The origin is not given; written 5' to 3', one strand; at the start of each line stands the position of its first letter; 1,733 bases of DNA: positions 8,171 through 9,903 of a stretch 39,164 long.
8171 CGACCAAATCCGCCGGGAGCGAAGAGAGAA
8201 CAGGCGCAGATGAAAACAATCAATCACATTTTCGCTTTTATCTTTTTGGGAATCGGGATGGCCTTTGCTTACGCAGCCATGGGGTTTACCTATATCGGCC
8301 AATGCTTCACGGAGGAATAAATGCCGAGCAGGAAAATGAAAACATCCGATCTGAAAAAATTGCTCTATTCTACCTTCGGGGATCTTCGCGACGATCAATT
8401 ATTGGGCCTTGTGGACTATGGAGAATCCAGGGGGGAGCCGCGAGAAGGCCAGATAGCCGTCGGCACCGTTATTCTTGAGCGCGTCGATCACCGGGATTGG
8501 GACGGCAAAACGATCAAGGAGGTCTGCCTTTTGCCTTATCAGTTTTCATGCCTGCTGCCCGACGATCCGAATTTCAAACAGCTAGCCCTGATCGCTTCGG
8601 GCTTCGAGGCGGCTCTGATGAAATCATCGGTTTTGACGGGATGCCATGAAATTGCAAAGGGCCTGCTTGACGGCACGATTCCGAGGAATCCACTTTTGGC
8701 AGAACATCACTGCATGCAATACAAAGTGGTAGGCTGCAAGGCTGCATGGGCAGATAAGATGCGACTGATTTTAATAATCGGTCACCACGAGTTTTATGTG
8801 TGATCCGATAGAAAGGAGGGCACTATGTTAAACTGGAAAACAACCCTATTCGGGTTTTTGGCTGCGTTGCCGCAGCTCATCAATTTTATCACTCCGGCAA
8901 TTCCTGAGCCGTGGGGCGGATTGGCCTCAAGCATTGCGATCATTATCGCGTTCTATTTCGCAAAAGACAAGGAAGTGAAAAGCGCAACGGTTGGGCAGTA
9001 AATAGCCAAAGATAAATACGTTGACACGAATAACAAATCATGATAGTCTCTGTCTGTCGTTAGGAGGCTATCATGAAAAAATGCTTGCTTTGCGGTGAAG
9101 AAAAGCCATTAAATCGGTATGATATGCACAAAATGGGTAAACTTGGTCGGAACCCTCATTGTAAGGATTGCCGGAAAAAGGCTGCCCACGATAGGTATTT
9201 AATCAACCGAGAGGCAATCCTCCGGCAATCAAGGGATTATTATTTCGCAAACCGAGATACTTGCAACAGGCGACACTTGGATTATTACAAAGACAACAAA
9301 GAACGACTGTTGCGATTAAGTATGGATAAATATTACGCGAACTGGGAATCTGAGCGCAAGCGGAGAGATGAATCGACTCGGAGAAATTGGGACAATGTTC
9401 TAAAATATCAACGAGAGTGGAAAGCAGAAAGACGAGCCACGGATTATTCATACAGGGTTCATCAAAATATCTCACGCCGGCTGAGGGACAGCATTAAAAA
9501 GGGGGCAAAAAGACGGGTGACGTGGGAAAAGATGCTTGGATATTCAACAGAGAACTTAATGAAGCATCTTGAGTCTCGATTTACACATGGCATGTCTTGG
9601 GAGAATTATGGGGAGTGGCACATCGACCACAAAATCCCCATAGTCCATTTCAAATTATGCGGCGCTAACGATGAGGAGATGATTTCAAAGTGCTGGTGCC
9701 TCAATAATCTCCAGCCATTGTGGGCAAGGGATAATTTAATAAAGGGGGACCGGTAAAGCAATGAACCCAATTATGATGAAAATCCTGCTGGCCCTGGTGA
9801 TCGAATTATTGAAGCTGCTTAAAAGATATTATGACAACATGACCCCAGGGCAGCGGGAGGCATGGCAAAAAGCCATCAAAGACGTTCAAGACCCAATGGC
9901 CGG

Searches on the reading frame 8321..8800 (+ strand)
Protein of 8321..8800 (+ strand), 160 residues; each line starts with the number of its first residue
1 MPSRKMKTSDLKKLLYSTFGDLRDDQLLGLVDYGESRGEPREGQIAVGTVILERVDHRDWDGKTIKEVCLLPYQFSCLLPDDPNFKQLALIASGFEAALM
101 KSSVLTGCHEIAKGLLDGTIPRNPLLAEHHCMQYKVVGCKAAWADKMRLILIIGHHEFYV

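Call 46: search_protein_families(library=pfam, proteins=[window:8321-8800:+], max_evalue=0.001)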
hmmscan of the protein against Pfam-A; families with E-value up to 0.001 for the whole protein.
window:8321-8800:+ (160 aa): 1 family
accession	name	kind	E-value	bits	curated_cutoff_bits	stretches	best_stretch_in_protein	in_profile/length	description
PF07486.17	Hydrolase_2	-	8.6e-14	52.4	27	1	38-159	1-100/100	Cell Wall Hydrolase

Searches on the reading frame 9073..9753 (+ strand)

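Call 26: search_protein_families(library=phrogs, proteins=[window:9073-9753:+], max_evalue=0.001)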
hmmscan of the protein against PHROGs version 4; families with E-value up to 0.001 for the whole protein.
window:9073-9753:+ (227 aa): 5 families
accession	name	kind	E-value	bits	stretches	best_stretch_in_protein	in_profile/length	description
phrog_1035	-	DNA, RNA and nucleotide metabolism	5.8e-23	83.1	1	1-227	63-213/271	endonuclease VII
phrog_28061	-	unknown function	4e-09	37.9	1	173-227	5-56/62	-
phrog_2340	-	DNA, RNA and nucleotide metabolism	5.1e-08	34.2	1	1-102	8-111/171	endonuclease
phrog_5558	-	moron, auxiliary metabolic gene and host takeover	2e-06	29.1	1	1-55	65-119/130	Lar-like restriction alleviation protein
phrog_2255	-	DNA, RNA and nucleotide metabolism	4.1e-06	27.4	1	1-61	53-101/211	HNH endonuclease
